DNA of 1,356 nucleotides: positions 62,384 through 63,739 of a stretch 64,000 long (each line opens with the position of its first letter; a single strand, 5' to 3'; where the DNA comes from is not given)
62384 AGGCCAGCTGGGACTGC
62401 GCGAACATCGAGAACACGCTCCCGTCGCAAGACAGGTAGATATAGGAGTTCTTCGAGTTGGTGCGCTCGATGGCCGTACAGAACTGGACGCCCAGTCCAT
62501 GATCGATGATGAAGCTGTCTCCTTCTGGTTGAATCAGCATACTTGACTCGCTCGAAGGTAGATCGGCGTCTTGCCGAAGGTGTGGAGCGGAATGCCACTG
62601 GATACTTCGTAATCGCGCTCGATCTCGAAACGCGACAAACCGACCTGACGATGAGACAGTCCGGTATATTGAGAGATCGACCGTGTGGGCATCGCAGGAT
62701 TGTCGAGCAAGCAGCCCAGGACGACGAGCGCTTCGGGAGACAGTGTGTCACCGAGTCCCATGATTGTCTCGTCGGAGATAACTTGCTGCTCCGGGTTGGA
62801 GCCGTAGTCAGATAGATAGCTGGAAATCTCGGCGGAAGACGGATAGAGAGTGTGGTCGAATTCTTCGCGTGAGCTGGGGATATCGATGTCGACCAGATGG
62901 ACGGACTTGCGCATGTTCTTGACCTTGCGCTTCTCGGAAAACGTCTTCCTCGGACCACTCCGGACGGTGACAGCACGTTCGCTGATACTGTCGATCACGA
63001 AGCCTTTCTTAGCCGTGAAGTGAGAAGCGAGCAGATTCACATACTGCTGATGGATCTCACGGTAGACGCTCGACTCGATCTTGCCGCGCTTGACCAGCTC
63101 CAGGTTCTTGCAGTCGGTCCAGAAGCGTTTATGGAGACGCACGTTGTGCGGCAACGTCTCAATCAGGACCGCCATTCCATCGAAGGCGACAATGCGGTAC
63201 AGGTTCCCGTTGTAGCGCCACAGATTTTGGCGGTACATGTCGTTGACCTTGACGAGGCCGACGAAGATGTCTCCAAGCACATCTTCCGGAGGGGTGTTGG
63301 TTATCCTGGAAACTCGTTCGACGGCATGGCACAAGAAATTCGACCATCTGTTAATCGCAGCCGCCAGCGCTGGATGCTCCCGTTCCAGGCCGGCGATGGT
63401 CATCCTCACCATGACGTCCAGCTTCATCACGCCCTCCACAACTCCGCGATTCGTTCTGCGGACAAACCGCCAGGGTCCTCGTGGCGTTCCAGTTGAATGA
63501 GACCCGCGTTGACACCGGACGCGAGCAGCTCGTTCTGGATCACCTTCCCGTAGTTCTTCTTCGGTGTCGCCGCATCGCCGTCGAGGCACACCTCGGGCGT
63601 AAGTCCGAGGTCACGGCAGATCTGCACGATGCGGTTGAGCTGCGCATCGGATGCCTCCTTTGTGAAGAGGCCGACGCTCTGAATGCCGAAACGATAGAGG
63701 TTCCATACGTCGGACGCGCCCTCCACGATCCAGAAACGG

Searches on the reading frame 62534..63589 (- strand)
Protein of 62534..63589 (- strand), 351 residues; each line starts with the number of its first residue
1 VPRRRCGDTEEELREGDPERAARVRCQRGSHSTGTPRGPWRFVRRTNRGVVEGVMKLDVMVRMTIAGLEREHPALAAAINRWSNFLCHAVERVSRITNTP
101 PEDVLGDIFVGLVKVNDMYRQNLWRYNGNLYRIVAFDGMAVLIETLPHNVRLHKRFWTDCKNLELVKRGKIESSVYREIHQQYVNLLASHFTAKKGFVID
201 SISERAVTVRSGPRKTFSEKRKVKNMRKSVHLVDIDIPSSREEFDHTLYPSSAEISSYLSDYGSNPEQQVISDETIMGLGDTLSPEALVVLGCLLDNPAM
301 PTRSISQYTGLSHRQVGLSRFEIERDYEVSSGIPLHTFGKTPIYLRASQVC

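Call 69: search_protein_families(library=phrogs, proteins=[window:62534-63589:-], max_evalue=0.001)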
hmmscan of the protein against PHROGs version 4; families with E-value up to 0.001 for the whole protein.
window:62534-63589:- (351 aa): 0 families

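Call 70: find_encoding_contigs(protein=window:62534-63589:-, flank=10000, max_places=1)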
Protein window:62534-63589:- (351 aa): no gene with exactly this product is on record in the collection.
